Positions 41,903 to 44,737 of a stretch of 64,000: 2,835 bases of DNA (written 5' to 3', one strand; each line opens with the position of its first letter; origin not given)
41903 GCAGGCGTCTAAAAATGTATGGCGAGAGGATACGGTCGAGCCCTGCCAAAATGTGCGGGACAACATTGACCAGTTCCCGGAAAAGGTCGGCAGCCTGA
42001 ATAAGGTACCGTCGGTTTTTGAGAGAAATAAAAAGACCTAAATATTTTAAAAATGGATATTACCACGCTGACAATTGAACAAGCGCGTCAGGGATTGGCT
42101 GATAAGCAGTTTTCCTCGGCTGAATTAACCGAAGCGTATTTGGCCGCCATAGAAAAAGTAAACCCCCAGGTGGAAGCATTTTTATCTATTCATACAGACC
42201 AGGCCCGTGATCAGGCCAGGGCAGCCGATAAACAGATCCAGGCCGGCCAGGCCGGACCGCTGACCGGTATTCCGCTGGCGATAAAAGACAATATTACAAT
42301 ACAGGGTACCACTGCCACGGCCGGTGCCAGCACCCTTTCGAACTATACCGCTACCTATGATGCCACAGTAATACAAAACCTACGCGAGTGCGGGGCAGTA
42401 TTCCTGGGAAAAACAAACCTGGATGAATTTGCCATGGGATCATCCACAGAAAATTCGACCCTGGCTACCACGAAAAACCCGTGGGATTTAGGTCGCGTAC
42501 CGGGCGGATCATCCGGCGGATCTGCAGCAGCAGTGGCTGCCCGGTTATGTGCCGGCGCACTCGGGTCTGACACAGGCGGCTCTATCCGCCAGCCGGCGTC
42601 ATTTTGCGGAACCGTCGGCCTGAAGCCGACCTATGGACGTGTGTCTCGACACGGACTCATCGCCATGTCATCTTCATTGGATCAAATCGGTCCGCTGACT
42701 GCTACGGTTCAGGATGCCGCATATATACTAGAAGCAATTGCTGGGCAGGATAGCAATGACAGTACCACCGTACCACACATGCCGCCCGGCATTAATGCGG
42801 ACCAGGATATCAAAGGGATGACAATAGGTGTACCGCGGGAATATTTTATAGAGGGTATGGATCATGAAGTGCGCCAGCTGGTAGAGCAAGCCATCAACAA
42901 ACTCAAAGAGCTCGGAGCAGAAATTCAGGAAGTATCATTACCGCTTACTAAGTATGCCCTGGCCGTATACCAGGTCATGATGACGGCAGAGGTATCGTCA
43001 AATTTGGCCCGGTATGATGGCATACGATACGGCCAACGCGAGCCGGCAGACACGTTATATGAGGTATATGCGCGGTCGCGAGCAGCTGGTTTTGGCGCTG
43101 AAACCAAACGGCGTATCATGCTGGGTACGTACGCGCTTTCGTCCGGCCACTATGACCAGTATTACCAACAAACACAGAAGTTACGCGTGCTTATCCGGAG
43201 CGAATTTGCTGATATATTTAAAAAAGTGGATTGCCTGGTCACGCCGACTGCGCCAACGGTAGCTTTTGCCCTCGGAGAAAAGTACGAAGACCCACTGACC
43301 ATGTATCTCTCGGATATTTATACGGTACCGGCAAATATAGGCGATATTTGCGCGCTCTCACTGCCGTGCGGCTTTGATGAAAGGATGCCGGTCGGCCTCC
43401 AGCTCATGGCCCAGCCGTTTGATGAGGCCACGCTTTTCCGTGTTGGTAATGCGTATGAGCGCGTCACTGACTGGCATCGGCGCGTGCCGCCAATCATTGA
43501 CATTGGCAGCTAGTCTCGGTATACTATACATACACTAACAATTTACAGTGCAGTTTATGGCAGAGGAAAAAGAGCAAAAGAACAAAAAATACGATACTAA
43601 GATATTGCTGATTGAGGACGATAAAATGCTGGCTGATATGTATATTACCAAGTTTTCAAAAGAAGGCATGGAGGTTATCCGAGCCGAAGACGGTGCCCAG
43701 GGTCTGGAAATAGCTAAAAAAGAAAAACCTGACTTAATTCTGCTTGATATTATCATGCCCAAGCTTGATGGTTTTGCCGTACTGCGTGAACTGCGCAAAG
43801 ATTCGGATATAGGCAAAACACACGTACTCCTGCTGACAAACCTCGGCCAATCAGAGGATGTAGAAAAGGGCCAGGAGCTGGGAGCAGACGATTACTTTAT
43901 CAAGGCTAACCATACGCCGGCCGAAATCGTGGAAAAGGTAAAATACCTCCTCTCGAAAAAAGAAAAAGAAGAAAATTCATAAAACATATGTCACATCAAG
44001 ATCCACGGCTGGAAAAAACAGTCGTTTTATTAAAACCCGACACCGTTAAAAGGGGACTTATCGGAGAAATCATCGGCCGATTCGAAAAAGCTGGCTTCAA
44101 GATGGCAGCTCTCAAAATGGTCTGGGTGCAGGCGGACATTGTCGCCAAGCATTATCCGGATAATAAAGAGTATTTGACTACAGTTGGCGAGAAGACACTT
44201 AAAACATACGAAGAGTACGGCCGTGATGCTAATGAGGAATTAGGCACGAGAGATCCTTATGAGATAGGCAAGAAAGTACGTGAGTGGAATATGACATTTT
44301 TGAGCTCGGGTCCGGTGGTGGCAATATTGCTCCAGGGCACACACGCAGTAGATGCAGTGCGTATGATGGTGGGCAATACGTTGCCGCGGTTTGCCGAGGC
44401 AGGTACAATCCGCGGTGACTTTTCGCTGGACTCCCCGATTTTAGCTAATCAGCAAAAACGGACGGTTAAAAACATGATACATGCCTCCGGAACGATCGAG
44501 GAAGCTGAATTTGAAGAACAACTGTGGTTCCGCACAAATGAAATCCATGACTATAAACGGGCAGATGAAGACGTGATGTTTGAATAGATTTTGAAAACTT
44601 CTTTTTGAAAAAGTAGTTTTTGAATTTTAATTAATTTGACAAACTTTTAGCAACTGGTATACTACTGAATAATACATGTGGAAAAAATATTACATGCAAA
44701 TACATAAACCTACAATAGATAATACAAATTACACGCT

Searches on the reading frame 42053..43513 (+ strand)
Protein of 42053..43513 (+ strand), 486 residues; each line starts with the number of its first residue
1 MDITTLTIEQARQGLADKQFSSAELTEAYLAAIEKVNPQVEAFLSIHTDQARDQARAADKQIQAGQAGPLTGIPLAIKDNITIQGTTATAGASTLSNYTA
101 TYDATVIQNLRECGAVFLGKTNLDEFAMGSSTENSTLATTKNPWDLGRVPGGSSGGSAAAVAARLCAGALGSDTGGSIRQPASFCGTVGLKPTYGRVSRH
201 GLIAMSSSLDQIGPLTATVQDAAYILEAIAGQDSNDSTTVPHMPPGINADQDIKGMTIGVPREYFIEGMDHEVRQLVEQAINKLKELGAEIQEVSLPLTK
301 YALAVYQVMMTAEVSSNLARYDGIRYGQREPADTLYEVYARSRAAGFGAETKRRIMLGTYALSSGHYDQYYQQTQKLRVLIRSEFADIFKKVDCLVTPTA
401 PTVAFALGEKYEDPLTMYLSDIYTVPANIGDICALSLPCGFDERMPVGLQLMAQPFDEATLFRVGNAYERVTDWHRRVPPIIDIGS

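Call 82: search_protein_families(library=pfam, proteins=[window:42053-43513:+], max_evalue=0.001)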
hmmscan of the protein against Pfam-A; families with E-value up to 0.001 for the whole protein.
window:42053-43513:+ (486 aa): 1 family
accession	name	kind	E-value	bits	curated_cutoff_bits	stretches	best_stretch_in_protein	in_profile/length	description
PF01425.27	Amidase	-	7e-155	516.9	27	1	24-461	1-444/445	Amidase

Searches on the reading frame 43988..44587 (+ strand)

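Call 82: search_protein_families(library=pfam, proteins=[window:43988-44587:+], max_evalue=0.001)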
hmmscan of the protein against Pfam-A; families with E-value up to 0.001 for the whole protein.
window:43988-44587:+ (199 aa): 1 family
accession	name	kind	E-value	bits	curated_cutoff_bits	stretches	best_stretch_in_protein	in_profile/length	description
PF00334.24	NDK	-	7.2e-35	120.2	27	2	101-186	60-135/135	Nucleoside diphosphate kinase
